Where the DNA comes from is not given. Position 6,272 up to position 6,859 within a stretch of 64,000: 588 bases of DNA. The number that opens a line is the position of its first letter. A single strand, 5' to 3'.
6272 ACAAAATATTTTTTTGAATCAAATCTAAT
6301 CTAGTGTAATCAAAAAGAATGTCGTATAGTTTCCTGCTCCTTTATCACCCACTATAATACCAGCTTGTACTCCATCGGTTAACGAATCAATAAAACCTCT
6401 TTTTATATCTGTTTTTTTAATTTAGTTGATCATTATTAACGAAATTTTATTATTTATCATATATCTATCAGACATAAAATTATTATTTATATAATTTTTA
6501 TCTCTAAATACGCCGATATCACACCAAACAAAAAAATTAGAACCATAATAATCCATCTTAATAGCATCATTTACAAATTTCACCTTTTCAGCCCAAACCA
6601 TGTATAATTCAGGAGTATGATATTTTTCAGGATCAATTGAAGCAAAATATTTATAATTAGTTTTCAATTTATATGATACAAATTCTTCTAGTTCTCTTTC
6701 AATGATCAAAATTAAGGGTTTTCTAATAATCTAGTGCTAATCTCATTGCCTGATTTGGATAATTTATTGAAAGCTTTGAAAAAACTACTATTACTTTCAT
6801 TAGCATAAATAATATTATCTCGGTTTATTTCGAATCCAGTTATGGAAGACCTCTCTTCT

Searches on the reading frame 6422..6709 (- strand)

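Call 29: search_protein_families(library=pfam, proteins=[window:6422-6709:-], max_evalue=0.001)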
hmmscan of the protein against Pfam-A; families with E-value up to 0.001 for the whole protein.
window:6422-6709:- (95 aa): 1 family
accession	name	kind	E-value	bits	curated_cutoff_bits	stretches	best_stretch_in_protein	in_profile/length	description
PF09612.15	HtrL_YibB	-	1.7e-07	31.6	24.1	1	2-94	88-178/267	Bacterial protein of unknown function (HtrL_YibB)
